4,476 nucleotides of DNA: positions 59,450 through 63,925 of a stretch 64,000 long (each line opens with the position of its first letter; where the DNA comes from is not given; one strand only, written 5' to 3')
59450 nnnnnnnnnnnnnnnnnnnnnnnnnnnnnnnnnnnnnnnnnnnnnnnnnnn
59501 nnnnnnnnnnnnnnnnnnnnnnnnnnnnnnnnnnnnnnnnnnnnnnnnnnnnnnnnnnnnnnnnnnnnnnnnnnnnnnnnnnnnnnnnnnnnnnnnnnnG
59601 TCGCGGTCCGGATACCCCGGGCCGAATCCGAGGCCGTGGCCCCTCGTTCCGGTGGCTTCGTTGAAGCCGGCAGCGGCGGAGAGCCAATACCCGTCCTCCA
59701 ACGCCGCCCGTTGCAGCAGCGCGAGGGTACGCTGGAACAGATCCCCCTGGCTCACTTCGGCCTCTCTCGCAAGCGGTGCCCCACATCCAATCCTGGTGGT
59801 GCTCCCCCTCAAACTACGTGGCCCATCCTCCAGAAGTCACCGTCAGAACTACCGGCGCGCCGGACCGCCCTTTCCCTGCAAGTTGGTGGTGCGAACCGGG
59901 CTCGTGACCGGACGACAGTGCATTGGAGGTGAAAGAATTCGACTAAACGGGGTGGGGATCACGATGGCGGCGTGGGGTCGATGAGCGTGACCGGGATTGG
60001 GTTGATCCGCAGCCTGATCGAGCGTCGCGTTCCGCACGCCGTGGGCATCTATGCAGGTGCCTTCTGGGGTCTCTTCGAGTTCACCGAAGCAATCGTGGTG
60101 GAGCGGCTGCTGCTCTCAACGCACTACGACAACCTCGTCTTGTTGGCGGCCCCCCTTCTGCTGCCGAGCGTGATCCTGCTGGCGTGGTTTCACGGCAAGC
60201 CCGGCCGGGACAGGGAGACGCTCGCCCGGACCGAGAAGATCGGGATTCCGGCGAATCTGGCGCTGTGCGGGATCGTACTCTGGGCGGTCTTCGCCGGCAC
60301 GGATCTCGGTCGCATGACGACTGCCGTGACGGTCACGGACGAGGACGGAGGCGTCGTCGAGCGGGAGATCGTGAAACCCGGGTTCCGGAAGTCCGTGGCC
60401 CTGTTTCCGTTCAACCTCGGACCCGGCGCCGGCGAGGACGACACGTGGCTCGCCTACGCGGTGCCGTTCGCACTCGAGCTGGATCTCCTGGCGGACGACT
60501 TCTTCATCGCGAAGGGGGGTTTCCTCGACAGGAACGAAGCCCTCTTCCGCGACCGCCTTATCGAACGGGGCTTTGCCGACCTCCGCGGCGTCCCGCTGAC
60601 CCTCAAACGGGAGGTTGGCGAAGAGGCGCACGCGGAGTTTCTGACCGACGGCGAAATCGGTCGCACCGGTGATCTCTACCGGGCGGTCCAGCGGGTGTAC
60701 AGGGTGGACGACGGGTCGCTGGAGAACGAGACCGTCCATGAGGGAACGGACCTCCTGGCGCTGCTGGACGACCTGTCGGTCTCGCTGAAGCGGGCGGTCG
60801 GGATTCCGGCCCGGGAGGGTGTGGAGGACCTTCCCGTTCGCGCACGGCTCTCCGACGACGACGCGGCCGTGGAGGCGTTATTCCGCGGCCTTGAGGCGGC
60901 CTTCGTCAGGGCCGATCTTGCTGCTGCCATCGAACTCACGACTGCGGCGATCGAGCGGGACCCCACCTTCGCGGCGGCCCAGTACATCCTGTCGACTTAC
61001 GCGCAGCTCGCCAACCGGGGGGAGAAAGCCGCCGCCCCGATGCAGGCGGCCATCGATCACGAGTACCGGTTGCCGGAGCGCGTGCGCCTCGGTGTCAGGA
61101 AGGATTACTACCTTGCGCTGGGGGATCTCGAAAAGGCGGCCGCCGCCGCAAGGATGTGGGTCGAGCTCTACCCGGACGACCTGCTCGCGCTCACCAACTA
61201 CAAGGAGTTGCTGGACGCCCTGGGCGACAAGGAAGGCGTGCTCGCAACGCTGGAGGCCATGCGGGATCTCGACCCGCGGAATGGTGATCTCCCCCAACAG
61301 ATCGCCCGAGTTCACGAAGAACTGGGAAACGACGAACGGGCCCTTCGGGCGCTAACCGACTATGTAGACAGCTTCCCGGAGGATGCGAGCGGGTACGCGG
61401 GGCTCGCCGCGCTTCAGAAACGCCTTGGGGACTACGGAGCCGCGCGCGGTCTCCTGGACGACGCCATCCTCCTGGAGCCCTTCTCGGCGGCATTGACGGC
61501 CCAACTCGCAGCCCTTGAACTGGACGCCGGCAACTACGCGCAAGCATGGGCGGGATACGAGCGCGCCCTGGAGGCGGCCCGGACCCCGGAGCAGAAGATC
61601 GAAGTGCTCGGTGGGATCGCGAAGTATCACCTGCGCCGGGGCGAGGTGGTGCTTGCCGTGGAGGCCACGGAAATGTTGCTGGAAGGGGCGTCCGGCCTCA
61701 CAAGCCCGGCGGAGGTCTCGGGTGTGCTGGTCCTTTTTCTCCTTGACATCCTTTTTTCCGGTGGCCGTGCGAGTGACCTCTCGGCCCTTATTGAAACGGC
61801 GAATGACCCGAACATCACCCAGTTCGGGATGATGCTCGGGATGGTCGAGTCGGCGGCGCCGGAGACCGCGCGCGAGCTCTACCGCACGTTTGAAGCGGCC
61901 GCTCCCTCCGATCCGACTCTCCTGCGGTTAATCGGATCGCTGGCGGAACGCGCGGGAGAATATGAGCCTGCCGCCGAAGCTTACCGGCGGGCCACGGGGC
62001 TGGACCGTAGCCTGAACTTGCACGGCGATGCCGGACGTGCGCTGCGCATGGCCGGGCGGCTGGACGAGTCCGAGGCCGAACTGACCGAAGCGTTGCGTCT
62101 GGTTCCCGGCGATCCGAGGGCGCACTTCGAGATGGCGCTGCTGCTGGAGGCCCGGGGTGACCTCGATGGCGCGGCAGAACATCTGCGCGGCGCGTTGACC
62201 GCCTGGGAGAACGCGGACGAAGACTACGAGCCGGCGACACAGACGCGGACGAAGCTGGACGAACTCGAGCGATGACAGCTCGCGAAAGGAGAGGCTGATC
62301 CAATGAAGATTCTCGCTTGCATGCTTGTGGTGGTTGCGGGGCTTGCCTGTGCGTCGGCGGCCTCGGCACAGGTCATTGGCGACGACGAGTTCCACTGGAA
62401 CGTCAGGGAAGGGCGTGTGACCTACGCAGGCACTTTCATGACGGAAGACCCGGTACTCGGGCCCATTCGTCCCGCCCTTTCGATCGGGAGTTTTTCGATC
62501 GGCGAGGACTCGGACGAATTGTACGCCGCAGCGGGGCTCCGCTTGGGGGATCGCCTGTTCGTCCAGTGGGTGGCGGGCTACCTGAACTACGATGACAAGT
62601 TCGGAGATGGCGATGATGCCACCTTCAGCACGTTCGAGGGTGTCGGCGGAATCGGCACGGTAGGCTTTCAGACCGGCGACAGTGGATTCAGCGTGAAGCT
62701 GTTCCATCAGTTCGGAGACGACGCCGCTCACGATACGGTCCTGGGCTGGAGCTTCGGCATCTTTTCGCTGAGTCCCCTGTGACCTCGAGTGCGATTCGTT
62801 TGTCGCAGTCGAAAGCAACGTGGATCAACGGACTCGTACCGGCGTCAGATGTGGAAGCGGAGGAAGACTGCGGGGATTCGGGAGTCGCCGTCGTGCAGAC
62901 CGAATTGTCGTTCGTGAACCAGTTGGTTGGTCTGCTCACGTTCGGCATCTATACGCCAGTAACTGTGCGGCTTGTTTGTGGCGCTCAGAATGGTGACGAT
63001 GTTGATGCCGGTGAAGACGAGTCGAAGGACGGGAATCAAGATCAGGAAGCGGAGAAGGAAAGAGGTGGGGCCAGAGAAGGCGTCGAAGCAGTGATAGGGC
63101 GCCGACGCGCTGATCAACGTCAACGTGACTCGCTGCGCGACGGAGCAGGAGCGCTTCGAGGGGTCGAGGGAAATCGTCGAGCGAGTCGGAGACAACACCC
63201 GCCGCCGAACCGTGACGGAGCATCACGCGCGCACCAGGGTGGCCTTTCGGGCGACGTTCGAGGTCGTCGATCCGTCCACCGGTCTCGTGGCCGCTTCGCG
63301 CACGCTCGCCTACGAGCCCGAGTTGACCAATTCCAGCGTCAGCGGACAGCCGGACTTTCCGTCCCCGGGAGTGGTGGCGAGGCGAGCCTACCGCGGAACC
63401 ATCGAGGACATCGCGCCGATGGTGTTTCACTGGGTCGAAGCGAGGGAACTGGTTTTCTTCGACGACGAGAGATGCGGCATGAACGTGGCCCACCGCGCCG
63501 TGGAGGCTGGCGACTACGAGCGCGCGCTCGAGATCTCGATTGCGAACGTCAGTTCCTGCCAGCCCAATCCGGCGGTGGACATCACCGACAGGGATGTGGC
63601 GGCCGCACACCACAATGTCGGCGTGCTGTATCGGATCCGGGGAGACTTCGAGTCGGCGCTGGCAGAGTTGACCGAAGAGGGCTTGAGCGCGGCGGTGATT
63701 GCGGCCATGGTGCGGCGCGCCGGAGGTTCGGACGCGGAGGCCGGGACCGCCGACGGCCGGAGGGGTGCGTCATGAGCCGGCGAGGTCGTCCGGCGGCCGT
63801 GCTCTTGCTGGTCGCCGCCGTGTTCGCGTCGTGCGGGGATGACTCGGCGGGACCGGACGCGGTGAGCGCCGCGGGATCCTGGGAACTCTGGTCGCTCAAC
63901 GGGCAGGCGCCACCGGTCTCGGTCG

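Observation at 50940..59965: Duplicated LuxR regulator module sharing a ~200 bp divergent promoter repeat; one copy deleted and frameshifted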

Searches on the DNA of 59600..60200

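Call 14: search_rna_families(source=window, start=59600, end=60200, threshold=evalue, max_evalue=10, show_alignments=3)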
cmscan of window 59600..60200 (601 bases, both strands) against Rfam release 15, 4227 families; matches with E-value up to 10: 1.
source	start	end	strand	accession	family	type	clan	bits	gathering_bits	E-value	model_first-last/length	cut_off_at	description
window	59974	60019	+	RF01136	sR28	Gene; snRNA; snoRNA; CD-box;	-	10.9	39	3.3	1-55/55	no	Small nucleolar RNA sR28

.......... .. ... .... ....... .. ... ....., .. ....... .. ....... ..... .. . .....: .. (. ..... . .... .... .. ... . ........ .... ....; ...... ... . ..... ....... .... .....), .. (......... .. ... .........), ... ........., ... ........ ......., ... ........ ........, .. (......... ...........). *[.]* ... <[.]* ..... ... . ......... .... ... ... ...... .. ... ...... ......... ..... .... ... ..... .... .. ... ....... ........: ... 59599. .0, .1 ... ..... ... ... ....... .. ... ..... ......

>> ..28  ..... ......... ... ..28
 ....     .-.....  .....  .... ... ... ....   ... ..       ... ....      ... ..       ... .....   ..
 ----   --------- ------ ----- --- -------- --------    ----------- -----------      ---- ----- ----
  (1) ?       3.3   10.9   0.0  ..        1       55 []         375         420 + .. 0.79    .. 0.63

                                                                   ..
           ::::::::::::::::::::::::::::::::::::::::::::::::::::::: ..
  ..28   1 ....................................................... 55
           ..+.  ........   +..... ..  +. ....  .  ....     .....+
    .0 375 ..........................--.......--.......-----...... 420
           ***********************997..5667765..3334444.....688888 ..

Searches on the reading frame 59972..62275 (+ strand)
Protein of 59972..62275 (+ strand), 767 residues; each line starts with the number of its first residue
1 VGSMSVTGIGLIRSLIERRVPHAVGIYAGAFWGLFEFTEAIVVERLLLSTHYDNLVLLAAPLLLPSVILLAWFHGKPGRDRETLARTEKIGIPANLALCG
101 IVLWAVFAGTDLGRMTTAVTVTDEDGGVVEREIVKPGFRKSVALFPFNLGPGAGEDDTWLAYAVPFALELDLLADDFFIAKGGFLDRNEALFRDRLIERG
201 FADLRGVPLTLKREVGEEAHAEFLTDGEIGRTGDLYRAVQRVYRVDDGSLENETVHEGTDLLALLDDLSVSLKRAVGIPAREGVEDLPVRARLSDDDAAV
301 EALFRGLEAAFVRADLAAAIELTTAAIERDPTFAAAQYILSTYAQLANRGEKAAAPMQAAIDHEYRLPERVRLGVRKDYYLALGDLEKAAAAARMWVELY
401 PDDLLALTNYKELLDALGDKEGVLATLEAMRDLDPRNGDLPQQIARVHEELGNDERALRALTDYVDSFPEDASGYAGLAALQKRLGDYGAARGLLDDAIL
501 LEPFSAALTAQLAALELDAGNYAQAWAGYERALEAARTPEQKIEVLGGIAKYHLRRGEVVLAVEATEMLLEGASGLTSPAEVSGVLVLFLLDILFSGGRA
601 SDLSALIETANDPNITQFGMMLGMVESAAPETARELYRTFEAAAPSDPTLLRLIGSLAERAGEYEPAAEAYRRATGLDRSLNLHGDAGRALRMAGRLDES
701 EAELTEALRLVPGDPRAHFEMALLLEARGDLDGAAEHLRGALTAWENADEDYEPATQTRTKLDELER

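Call 4: search_protein_families(library=pfam, proteins=[window:59972-62275:+], max_evalue=0.01)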
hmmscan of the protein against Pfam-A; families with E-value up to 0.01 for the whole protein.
window:59972-62275:+ (767 aa): 12 families
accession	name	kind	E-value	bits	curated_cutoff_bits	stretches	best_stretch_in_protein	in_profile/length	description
PF13432.12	TPR_16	-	9.5e-17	61.6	32.7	2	686-747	2-63/65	Tetratricopeptide repeat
PF13428.12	TPR_14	-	2.1e-16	59.2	23.5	1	686-723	6-43/44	Tetratricopeptide repeat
PF07719.23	TPR_2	-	5.2e-13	48.5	27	0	686-714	6-34/34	Tetratricopeptide repeat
PF14559.12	TPR_19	-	6.4e-11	42.9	25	2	423-480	10-66/68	Tetratricopeptide repeat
PF13431.12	TPR_17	-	2.2e-08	34.1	24.4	0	705-734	3-32/34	Tetratricopeptide repeat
PF13424.12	TPR_12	-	1e-07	32.5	30.1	0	507-565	3-67/77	Tetratricopeptide repeat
PF13181.12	TPR_8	-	1.5e-07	31.4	25.7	0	653-679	6-32/34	Tetratricopeptide repeat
PF00515.34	TPR_1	-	9e-07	28.9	27.8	0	654-679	7-32/34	Tetratricopeptide repeat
PF13174.12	TPR_6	-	2.6e-05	25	26.3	0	443-470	5-32/33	Tetratricopeptide repeat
PF13414.12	TPR_11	-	0.00046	20.3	26.8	1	688-727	1-40/42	TPR repeat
PF13371.12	TPR_9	-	0.00074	19.9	35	0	421-472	12-63/73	Tetratricopeptide repeat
PF23914.1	TPR_CcmH_CycH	-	0.00089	19.6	42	0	445-535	57-150/158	Cytochrome c-type biogenesis protein H TPR domain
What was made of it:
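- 59972..62275 (+): TPR-repeat membrane protein, divergent from the intact regulator. Pfam TPR families (call 4).
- Checked: 59972-62275 is a TPR protein (call 4).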

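Call 63: search_protein_families(library=ncbifam, proteins=[window:59972-62275:+], max_evalue=0.001)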
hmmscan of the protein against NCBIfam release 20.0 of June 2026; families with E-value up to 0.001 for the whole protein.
window:59972-62275:+ (767 aa): 10 families
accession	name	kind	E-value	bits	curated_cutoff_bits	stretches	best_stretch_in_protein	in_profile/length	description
TIGR02917.1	PEP_TPR_lipo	equivalog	3.5e-22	78.2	312.2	2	384-536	513-665/899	XrtA/PEP-CTERM system TPR-repeat protein PrsT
NF040959.1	MamA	equivalog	8.5e-14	51.5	200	1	616-739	73-197/204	magnetosome protein MamA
TIGR02521.1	type_IV_pilW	equivalog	1.9e-10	40.7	154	0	314-472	45-203/234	type IV pilus biogenesis/stability protein PilW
NF033920.0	C39_PA2778_fam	equivalog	6.5e-09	35.6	150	0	448-536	166-254/255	PA2778 family cysteine peptidase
TIGR04510.1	mod_pep_cyc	subfamily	9.5e-09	34.3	400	1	298-541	397-634/814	putative peptide modification system cyclase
NF033762.1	social_mot_Tgl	equivalog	2.4e-06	27.1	225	0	323-493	54-225/252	social motility TPR repeat lipoprotein Tgl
TIGR02552.1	LcrH_SycD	equivalog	2.8e-05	23.9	104.8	0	486-536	32-82/136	SycD/LcrH family type III secretion system chaperone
TIGR00990.1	3a0801s09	subfamily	2.9e-05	22.9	757.25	0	480-546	516-582/615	mitochondrial import receptor subunit TOM70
NF033758.1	gliding_GltE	equivalog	5.4e-05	22.3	225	0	636-742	71-181/411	adventurous gliding motility TPR repeat lipoprotein GltE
NF047371.1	FlcA_CTERM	equivalog_domain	0.0001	20.9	300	0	672-752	325-384/646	periplasmic flagellar collar protein FlcA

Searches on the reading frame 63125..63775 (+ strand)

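Call 4: search_protein_families(library=pfam, proteins=[window:63125-63775:+], max_evalue=0.01)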
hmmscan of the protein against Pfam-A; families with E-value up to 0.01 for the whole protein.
window:63125-63775:+ (216 aa): 2 families
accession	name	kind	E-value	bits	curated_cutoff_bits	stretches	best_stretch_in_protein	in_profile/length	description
PF13424.12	TPR_12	-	0.00081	20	30.1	0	128-181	16-67/77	Tetratricopeptide repeat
PF07719.23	TPR_2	-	0.0033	17.9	27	0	159-183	1-25/34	Tetratricopeptide repeat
